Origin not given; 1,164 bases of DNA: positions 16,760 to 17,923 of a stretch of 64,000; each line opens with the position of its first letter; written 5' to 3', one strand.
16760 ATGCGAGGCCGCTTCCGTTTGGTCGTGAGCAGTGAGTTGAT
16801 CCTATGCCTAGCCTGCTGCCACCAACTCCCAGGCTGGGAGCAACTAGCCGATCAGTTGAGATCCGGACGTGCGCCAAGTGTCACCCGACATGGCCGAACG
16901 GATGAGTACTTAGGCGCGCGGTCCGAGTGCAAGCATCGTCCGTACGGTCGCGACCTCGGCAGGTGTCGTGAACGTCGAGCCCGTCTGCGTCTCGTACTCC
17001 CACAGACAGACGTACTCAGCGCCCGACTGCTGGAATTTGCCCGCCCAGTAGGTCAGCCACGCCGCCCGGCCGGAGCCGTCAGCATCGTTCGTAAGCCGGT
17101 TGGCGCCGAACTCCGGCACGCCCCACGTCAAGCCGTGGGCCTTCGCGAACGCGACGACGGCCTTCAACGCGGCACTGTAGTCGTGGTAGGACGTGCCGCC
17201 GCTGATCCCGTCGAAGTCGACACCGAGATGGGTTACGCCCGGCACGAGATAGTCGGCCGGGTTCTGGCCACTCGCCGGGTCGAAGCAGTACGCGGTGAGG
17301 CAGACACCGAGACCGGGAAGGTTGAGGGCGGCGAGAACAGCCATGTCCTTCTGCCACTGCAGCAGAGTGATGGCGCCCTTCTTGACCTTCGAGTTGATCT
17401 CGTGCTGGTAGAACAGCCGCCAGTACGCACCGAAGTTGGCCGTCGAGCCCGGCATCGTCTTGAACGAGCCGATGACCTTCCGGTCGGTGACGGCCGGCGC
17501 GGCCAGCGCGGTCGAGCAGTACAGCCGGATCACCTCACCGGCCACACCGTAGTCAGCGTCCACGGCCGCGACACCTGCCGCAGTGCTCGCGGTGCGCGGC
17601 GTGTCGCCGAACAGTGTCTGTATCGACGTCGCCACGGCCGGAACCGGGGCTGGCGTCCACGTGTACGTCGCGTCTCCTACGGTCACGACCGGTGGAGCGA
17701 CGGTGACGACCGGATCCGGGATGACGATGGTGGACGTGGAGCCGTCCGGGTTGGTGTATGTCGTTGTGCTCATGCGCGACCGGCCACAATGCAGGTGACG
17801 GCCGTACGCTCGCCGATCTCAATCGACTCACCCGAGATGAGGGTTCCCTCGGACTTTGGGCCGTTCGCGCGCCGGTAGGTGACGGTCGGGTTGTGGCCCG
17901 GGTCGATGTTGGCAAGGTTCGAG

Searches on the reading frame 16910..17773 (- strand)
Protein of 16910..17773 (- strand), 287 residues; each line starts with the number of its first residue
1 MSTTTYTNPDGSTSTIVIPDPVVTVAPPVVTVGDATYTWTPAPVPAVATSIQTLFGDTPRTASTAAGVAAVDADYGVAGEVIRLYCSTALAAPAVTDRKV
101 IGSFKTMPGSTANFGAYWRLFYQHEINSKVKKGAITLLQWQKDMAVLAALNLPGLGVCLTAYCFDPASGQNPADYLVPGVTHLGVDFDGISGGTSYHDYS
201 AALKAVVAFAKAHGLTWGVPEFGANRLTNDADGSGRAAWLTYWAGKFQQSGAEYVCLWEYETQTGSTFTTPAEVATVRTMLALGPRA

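Call 13: search_protein_families(library=pfam, proteins=[window:16910-17773:-], max_evalue=0.01)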
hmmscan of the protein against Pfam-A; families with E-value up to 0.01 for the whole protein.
window:16910-17773:- (287 aa): 1 family
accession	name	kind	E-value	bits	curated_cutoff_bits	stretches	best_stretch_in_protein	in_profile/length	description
PF15751.10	FANCA_interact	-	0.0023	18.9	27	1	20-50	37-66/108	FAAP20 FANCA interaction domain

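Call 14: search_protein_families(library=phrogs, proteins=[window:16910-17773:-], max_evalue=0.001)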
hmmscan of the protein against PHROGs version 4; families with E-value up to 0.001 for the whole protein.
window:16910-17773:- (287 aa): 0 families
